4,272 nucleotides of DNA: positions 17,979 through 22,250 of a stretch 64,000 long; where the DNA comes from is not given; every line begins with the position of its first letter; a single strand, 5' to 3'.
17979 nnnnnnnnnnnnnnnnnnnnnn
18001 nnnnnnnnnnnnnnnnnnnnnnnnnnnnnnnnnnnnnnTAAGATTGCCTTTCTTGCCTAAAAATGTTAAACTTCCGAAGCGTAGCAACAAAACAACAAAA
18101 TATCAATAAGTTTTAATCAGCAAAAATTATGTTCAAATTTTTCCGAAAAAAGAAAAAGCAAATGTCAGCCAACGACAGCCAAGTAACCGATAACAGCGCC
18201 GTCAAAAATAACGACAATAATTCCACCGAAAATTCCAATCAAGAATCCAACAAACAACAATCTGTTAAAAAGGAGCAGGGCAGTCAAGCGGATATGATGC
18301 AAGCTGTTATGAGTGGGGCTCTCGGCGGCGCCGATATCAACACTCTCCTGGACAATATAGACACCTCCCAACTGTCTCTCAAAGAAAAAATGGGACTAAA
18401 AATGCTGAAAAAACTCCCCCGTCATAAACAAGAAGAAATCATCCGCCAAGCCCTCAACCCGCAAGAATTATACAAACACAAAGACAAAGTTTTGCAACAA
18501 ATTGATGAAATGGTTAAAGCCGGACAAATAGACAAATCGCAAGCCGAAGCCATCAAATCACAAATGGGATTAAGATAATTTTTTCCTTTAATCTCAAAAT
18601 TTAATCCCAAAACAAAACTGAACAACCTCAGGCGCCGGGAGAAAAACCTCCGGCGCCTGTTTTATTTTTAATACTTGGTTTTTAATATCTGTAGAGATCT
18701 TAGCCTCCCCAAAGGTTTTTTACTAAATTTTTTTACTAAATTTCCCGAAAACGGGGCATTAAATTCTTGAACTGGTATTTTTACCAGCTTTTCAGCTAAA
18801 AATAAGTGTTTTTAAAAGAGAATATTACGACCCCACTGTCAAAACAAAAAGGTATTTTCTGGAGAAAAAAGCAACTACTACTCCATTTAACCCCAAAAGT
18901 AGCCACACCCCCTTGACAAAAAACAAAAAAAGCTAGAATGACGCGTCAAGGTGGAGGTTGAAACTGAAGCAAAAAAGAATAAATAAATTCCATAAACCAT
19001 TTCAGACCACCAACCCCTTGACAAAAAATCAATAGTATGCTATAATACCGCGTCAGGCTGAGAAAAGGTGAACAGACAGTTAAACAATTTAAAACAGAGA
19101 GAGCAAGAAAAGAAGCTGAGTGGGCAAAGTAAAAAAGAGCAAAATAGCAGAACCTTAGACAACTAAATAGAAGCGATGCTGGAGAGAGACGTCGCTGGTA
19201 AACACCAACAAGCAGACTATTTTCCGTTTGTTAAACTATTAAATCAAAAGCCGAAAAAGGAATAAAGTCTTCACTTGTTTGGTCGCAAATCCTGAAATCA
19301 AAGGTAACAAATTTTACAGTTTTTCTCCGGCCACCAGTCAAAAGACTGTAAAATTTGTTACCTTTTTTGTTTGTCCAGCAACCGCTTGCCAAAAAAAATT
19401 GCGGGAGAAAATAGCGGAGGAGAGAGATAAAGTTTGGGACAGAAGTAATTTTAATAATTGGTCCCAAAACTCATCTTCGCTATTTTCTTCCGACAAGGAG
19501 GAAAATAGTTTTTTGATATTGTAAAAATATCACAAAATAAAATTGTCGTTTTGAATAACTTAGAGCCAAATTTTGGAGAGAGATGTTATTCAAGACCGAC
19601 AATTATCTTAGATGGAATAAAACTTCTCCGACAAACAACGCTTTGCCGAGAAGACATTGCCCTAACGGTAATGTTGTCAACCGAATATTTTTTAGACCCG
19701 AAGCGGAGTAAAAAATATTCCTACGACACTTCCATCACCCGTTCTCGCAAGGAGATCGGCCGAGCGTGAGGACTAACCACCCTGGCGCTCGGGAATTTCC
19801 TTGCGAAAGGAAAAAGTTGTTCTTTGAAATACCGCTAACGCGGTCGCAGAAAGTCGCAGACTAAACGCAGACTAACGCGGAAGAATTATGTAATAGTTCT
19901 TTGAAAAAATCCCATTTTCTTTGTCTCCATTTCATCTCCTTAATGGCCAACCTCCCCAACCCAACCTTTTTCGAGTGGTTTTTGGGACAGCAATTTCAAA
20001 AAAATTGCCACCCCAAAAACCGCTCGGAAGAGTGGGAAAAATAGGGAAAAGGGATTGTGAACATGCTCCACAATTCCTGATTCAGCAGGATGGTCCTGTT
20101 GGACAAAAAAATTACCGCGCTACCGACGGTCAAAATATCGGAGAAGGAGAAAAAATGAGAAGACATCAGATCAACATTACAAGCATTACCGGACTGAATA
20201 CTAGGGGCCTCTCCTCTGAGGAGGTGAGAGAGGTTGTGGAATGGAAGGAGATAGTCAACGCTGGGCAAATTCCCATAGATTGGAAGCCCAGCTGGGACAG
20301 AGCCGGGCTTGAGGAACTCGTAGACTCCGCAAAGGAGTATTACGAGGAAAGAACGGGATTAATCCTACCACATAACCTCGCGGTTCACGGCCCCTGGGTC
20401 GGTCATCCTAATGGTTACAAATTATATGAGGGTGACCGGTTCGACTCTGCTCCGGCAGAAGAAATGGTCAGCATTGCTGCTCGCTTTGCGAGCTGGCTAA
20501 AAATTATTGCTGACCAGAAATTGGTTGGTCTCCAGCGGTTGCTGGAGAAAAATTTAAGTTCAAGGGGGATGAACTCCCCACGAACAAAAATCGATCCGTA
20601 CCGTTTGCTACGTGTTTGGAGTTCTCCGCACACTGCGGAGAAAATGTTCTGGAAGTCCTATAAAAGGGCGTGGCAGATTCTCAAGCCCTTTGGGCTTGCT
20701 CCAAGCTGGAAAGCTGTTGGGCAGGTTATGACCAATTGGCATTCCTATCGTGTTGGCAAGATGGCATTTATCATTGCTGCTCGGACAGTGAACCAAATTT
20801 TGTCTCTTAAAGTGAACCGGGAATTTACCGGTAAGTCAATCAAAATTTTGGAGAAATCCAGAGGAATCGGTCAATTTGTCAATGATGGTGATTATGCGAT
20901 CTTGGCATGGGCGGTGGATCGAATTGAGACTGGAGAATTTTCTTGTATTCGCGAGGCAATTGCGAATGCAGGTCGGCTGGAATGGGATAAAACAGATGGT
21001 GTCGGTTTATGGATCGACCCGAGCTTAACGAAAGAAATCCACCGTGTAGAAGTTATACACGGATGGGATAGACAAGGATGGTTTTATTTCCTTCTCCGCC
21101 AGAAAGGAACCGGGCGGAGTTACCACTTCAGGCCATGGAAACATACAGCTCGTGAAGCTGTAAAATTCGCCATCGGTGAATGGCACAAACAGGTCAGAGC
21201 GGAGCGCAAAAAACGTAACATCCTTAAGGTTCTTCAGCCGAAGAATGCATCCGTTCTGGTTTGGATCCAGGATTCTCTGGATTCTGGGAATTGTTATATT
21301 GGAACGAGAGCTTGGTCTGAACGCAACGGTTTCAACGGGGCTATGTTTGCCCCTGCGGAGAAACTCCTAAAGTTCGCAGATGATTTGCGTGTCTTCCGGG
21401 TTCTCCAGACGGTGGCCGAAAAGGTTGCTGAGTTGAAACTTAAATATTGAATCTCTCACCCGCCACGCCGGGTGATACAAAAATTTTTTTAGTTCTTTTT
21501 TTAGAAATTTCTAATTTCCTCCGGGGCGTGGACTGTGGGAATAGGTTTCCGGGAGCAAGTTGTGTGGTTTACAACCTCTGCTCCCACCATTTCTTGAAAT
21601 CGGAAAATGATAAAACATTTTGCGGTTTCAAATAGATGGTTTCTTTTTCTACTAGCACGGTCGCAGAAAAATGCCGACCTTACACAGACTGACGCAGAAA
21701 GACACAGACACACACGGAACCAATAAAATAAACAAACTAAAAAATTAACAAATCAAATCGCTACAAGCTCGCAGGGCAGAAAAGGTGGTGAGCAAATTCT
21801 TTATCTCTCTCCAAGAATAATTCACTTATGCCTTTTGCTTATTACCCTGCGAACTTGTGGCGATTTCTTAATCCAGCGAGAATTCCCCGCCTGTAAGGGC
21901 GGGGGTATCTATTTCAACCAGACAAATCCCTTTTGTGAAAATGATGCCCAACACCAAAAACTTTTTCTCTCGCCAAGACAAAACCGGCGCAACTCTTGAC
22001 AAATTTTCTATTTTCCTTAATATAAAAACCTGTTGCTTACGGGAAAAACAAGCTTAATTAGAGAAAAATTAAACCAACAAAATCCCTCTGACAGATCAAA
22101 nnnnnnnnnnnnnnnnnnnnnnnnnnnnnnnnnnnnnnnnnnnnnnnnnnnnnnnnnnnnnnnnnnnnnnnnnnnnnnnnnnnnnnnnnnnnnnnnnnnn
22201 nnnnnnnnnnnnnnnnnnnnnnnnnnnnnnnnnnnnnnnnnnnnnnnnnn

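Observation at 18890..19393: Duplicated near-consensus sigma70 promoter modules feeding an ~300-nt stretch that ends in a perfect 18-bp-stem/U-tract hairpin: candidate novel ncRNA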

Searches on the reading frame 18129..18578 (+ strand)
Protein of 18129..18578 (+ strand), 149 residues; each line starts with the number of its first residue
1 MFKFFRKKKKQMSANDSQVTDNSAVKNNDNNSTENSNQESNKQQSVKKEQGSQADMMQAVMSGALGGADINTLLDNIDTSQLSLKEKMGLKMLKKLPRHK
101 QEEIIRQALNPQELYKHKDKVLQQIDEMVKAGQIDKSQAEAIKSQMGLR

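Call 9: search_protein_families(library=pfam, proteins=[window:18129-18578:+], max_evalue=0.01)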
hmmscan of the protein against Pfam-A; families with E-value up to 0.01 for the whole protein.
window:18129-18578:+ (149 aa): 1 family
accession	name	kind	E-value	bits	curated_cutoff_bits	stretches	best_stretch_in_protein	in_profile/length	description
PF10925.13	DUF2680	-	0.0092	16.5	25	1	123-146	22-45/57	Protein of unknown function (DUF2680)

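Call 12: find_encoding_contigs(protein=window:18129-18578:+, flank=6000, max_places=10)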
Protein window:18129-18578:+ (149 aa): 3 contigs read that carry it; 1 place shown.
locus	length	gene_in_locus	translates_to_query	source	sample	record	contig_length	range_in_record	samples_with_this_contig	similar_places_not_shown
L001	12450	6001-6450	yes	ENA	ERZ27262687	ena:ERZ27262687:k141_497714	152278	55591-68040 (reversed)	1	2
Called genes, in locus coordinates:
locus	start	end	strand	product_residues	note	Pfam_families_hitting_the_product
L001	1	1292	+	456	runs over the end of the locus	PF01136:Peptidase_U32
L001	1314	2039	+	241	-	-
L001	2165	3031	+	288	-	PF00483:NTP_transferase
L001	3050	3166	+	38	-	-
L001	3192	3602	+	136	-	PF04977:DivIC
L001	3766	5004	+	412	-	PF00464:SHMT, PF00155:Aminotran_1_2, PF01212:Beta_elim_lyase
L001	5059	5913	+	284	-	PF00763:THF_DHG_CYH, PF02882:THF_DHG_CYH_C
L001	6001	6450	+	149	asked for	-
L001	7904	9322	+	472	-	-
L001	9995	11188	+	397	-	PF00364:Biotin_lipoyl (faint), PF25917:BSH_RND, PF25973:BSH_CzcB, PF25989:YknX_C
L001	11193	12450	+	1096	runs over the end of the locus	PF00873:ACR_tran, PF03176:MMPL (weak), PF02355:SecD_SecF_C (faint), PF03176:MMPL (weak), PF00873:ACR_tran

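Call 20: find_related_loci(query=window:18129-18578:+, collection=genome_contigs, flank=6000)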
Query window:18129-18578:+ (149 aa) in genome_contigs; peptide patterns used: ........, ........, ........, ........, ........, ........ (x = any residue, [..] = any of these).
108 stretches matched a pattern; 5 encode a relative of the query (tblastn E <= 1e-3); 5 distinct loci.
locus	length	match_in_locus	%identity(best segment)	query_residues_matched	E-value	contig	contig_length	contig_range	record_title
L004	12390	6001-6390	65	26-149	3e-48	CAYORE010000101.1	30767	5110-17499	MAG TPA_asm: uncultured Bdellovibrionales bacterium isolate binchicken_co219_250 genome assembly, contig: k141_600903, w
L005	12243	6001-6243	75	69-149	9e-39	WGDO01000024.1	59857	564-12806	MAG: Patescibacteria group bacterium isolate S145_42 k151_171479, whole genome shotgun sequence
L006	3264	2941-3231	71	56-149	4e-38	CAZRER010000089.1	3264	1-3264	MAG TPA_asm: uncultured Bdellovibrionales bacterium isolate SRP163575_co2_298 genome assembly, contig: NODE_40420_length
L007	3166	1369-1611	74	69-149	7e-37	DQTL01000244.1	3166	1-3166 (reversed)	MAG TPA_asm: Lutibacter sp. isolate SZUA-1414 k95_611727, whole genome shotgun sequence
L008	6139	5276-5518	60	69-149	1e-32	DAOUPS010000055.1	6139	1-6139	MAG TPA_asm: bacterium isolate CSMAG_106 CSMAG_106_k127_3720748_length_6139_cov_18.4597, whole genome shotgun sequence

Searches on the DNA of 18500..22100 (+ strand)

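Call 8: search_rna_families(source=window, start=18500, end=22100, threshold=evalue, max_evalue=10, show_alignments=3)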
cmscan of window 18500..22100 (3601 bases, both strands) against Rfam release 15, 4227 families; matches with E-value up to 10: 18.
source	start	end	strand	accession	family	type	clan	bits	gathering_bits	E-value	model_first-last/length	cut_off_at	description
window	19294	19370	+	RF00027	let-7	Gene; miRNA;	CL00148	35.2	53.5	0.00013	1-84/84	no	let-7 microRNA precursor family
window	19297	19371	-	RF00027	let-7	Gene; miRNA;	CL00148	34.3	53.5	0.00023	1-84/84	no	let-7 microRNA precursor family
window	19958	20038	-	RF03594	mir-3817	Gene; miRNA;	-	29.6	90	0.0064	1-89/89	no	mir-3817 microRNA precursor family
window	19304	19363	+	RF00900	mir-255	Gene; miRNA;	-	28.1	50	0.039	1-59/59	no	mir-255 microRNA precursor family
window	19302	19361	-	RF00900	mir-255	Gene; miRNA;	-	26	50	0.13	1-59/59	no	mir-255 microRNA precursor family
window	19946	20048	-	RF04087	MIR5565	Gene; miRNA;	-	25.5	80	0.019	1-109/109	no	MIR5565 microRNA precursor family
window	21757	21864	-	RF04128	MIR8562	Gene; miRNA;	-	23.3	211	0.28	1-242/242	no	MIR8562 microRNA precursor family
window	19299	19364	-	RF02592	Spy392987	Gene; antisense;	-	23.2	47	0.62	1-63/63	no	S. pyogenes antisense RNA 392987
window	18589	18729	+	RF02845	Ref1C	Gene; sRNA;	-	22.4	90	4.6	1-131/131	no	Enterococcus sRNA 1C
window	19294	19372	-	RF04118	MIR9481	Gene; miRNA;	-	21.4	130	0.42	1-135/135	no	MIR9481 microRNA precursor family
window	19957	20037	+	RF04087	MIR5565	Gene; miRNA;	-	20.9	80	0.42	1-109/109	no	MIR5565 microRNA precursor family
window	18555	18665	+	RF00514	His_leader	Cis-reg; leader;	-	20.6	49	3.3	1-126/126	no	Histidine operon leader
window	19309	19356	-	RF00990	mir-552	Gene; miRNA;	-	20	100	1.8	1-83/83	no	mir-552 microRNA precursor family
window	19304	19361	-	RF03205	mir-1898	Gene; miRNA;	-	18.3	78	9.3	1-61/61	no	mir-1898 microRNA precursor family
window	19403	19491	-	RF00898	mir-242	Gene; miRNA;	-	18.2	54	5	1-77/77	no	mir-242 microRNA precursor family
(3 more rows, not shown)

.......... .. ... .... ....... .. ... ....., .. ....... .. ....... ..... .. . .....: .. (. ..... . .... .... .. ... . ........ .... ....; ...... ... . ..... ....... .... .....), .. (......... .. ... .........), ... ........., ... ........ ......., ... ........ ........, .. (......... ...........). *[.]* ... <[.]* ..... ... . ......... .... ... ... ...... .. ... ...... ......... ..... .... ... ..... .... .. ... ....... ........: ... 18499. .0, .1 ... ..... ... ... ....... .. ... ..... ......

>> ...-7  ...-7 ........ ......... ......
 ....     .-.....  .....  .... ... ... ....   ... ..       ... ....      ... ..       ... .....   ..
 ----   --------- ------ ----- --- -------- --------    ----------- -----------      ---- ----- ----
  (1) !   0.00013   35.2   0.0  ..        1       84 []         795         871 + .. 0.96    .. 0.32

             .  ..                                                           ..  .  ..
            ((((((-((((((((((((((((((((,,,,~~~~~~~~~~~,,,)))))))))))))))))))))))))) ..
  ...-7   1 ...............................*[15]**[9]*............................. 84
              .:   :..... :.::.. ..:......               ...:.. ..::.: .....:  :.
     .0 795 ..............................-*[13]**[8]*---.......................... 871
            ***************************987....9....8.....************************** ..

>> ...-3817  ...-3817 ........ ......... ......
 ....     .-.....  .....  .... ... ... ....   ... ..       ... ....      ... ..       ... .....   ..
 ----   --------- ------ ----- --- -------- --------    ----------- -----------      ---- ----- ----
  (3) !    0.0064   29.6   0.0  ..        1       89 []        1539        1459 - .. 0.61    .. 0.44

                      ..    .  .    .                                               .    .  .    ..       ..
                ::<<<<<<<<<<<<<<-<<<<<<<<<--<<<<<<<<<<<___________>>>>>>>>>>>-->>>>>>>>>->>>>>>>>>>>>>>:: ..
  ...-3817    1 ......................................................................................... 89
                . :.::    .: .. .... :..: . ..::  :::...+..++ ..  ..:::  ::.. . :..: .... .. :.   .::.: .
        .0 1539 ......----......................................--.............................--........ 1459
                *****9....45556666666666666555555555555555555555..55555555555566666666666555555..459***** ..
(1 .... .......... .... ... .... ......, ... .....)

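Call 27: search_dna_similar(query=window:18580-20160:+, collection=phages, mode=distant, max_evalue=0.01)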
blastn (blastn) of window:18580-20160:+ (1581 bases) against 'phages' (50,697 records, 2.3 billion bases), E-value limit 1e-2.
No match.

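Call 28: search_dna_similar(query=window:18580-20160:+, collection=plasmids, mode=distant, max_evalue=0.01)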
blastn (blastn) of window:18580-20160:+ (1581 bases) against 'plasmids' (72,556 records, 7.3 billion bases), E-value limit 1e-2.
No match.
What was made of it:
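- Tried and rejected: blastn of 18580-20160 against phage and plasmid collections: no match (calls 27, 28).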

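Call 105: search_rna_families(sources=[L002, L003, L015, L016, L009, L010, L012, L013], threshold=gathering)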
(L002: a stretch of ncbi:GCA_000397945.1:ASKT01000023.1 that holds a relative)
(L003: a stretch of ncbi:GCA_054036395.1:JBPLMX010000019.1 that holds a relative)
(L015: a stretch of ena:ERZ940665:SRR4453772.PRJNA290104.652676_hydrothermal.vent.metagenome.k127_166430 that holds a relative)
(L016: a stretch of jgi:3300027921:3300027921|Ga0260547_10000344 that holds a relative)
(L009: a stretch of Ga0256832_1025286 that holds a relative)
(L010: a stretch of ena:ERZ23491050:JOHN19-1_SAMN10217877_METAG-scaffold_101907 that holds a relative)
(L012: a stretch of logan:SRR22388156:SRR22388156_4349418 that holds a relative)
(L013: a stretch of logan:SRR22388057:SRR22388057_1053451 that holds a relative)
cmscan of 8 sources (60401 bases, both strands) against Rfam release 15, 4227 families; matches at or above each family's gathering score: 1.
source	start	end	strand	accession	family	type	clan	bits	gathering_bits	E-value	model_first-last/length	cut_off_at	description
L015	2789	2870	+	RF00005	tRNA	Gene; tRNA;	CL00001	63.2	29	2.2e-11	1-71/71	no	tRNA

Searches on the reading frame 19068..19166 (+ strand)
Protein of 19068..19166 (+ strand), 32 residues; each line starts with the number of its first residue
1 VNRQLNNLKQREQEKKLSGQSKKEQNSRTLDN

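Call 101: search_protein_families(library=pfam, proteins=[window:19068-19166:+], max_evalue=1)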
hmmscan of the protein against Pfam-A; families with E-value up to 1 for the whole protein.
window:19068-19166:+ (32 aa): 0 families

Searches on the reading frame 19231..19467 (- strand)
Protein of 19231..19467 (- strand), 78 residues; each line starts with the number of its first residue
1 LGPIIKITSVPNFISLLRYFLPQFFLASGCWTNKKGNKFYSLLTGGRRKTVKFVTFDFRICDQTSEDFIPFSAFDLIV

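Call 101: search_protein_families(library=pfam, proteins=[window:19231-19467:-], max_evalue=1)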
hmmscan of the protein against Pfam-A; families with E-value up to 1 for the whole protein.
window:19231-19467:- (78 aa): 1 family
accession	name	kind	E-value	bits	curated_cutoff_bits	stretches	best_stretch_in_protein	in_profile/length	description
PF07618.16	DUF1580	-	0.083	13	24.4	1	33-50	27-44/57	Protein of unknown function (DUF1580)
